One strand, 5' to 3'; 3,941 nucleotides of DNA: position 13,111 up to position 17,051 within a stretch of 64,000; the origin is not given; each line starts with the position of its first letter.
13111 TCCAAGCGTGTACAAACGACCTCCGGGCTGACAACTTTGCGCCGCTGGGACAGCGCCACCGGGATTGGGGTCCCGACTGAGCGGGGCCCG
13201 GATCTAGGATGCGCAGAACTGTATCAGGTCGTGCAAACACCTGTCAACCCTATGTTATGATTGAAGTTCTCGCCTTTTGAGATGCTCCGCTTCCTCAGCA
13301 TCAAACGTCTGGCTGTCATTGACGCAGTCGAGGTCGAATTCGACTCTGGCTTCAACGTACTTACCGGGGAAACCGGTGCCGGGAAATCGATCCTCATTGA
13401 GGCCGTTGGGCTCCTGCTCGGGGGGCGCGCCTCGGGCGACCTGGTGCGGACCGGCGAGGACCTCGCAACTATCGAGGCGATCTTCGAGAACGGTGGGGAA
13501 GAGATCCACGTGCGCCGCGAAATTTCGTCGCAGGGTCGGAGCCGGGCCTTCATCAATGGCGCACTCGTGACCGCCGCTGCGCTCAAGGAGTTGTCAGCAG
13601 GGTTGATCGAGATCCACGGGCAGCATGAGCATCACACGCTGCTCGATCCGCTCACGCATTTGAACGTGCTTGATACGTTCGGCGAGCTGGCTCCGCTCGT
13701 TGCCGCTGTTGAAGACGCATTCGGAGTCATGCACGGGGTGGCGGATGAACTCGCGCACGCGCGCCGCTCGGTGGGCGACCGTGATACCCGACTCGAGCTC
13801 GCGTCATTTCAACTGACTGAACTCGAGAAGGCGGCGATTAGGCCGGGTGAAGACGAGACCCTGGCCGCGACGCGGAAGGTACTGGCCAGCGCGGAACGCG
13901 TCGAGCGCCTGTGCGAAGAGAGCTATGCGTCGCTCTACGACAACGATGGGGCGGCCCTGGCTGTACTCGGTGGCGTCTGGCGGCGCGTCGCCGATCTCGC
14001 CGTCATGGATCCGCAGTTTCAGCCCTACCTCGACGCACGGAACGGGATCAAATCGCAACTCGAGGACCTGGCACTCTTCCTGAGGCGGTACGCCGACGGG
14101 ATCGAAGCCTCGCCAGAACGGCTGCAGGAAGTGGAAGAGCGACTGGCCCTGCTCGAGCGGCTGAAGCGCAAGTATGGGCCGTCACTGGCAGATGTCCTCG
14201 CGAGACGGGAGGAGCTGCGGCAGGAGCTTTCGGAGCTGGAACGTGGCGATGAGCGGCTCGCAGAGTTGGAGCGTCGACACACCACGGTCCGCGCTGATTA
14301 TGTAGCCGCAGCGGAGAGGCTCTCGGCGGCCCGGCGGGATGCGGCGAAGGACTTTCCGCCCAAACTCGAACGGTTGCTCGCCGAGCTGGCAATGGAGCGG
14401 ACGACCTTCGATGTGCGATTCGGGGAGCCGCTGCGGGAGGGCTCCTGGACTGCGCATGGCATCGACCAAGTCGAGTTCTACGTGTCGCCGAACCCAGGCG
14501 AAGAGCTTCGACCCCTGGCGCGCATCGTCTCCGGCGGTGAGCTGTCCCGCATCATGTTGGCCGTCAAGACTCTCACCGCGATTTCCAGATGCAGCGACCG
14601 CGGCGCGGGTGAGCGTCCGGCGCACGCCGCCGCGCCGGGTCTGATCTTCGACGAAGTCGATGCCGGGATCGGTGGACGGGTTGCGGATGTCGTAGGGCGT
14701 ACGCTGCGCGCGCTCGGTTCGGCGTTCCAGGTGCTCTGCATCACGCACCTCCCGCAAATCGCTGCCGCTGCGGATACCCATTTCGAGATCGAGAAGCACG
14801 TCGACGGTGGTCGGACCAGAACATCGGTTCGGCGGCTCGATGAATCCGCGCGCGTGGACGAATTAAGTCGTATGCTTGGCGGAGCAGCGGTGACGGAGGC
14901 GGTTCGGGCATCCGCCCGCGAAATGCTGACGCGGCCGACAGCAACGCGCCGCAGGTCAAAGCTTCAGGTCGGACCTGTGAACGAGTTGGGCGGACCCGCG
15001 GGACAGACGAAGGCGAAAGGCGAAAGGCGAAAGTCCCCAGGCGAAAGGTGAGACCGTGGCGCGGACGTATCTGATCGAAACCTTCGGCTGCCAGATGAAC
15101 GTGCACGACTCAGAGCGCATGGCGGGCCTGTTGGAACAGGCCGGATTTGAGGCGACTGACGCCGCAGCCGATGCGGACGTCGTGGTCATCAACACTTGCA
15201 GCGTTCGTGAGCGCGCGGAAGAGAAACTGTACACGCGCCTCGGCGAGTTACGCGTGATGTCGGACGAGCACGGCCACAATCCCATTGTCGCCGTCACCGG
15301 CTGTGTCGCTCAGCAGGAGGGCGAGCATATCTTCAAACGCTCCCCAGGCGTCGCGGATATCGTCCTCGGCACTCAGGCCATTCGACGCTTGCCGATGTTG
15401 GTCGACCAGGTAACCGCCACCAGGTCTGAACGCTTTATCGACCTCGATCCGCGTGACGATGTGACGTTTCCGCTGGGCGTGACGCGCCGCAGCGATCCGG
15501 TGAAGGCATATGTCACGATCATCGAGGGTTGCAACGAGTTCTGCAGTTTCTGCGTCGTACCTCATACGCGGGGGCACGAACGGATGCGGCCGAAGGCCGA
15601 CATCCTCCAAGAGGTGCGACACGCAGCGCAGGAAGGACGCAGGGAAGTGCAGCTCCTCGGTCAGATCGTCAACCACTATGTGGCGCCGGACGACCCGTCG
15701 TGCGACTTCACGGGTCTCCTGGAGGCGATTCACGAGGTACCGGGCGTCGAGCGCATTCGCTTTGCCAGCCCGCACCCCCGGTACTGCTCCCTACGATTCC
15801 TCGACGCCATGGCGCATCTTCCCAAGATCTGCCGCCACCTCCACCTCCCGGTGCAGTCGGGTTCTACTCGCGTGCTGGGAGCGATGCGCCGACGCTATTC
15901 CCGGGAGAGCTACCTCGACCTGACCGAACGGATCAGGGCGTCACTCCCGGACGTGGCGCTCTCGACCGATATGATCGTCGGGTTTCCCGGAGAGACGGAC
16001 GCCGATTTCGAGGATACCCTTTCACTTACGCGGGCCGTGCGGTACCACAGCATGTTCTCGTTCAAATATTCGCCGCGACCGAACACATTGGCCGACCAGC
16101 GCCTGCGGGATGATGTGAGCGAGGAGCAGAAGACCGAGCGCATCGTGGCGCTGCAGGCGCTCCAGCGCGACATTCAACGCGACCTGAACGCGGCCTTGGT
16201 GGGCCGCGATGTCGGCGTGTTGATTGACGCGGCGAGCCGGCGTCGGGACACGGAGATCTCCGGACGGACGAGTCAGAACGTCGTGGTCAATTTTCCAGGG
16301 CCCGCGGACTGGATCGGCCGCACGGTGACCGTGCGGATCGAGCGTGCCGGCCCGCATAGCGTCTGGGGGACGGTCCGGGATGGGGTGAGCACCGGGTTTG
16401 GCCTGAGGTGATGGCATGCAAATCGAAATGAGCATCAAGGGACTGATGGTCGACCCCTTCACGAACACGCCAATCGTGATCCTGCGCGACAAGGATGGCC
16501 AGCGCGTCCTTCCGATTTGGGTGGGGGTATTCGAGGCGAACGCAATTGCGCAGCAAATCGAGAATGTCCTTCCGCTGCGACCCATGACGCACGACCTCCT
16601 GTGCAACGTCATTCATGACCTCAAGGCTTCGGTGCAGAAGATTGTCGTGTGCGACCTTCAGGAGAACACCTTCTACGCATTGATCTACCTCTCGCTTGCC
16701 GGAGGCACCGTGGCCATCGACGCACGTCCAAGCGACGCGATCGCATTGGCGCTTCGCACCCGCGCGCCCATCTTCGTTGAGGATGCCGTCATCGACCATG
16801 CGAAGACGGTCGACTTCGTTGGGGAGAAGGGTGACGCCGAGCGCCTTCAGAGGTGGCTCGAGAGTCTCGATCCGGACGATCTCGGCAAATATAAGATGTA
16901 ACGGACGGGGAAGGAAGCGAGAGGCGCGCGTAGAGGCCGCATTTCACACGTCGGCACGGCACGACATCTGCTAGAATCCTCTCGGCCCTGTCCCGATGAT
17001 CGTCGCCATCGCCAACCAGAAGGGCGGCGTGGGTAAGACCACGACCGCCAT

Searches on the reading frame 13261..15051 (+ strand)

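Call 11: search_protein_families(library=pfam, proteins=[window:13261-15051:+])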
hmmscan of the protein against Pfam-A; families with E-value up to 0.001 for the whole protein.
window:13261-15051:+ (596 aa): 3 families
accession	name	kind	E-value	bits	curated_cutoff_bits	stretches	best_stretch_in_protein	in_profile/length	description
PF02463.25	SMC_N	-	2.1e-15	57.2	40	1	21-513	16-214/220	RecF/RecN/SMC N terminal domain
PF13476.12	AAA_23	-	4.7e-12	47.4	27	1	12-94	2-85/201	AAA domain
PF13304.12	AAA_21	-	0.00012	22.7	27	0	31-106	1-81/304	AAA domain, putative AbiEii toxin, Type IV TA system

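Call 51: search_protein_families(library=ncbifam, proteins=[window:13261-15051:+], max_evalue=0.00001)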
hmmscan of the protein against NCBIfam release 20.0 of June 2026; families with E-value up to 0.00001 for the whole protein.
window:13261-15051:+ (596 aa): 11 families
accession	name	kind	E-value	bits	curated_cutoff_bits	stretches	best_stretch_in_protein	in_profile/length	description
TIGR00634.1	recN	equivalog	1.2e-155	519.7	407.85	1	8-557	1-562/563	DNA repair protein RecN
NF008121.0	PRK10869.1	equivalog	4.2e-125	418.4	418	1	8-557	1-552/553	DNA repair protein RecN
NF002244.0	PRK01156.1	equivalog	8.8e-11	40.6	847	1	21-94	15-92/895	DNA double-strand break repair ATPase Rad50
NF041034.1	Rad50_Sulf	equivalog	7.7e-10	37.3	1000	1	22-117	16-115/872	DNA double-strand break repair ATPase Rad50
NF003034.1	PRK03918.1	equivalog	1.3e-09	36.6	700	1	21-89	15-91/878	DNA double-strand break repair ATPase Rad50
TIGR00611.2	recf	equivalog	3.9e-09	36.1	172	1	12-100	4-98/339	DNA replication/repair protein RecF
NF041035.1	Rad50_Halo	equivalog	1.3e-08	33.7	1000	1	19-94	13-93/883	DNA double-strand break repair ATPase Rad50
NF002572.0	PRK02224.1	equivalog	1.4e-08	33.5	1087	1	12-94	6-93/888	DNA double-strand break repair ATPase Rad50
TIGR02169.1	SMC_prok_A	equivalog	5.7e-08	30.9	729.4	0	23-111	17-126/1165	chromosome segregation protein SMC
NF010680.0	PRK14079.1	equivalog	1.7e-07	30.5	386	1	20-114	14-111/349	recombination protein F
NF045487.1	ASRP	equivalog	3.2e-07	29.4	300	0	18-87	3-66/593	archaea-specific SMC-related protein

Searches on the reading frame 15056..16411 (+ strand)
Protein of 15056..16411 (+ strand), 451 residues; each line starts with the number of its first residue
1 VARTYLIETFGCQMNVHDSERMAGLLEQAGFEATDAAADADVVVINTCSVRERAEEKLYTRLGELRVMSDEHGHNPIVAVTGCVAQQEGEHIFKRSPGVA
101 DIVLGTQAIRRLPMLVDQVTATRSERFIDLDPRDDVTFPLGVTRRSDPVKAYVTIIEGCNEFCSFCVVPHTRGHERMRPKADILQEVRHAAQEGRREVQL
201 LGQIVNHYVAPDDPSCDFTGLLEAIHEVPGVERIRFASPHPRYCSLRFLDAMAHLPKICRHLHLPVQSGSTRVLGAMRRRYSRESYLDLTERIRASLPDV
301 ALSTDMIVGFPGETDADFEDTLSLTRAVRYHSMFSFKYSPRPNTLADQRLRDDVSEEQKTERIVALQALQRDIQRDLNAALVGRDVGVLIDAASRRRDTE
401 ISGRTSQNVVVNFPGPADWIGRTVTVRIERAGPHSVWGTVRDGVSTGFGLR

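Call 11: search_protein_families(library=pfam, proteins=[window:15056-16411:+])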
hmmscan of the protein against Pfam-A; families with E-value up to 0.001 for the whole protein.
window:15056-16411:+ (451 aa): 3 families
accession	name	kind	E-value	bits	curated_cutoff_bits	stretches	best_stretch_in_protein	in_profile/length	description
PF00919.26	UPF0004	-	7.2e-31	106.6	27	1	5-105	2-98/98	Uncharacterized protein family UPF0004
PF04055.27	Radical_SAM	-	3.5e-25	89.5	29.5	1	154-324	2-165/166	Radical SAM superfamily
PF01938.26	TRAM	-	2e-09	37.6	21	1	381-439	3-59/61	TRAM domain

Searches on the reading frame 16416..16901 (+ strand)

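Call 11: search_protein_families(library=pfam, proteins=[window:16416-16901:+])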
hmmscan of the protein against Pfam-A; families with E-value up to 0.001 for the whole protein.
window:16416-16901:+ (161 aa): 1 family
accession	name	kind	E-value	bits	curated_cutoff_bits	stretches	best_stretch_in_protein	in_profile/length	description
PF02577.19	BFN_dom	-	3.2e-40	136.9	27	1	21-131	1-109/112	Bifunctional nuclease domain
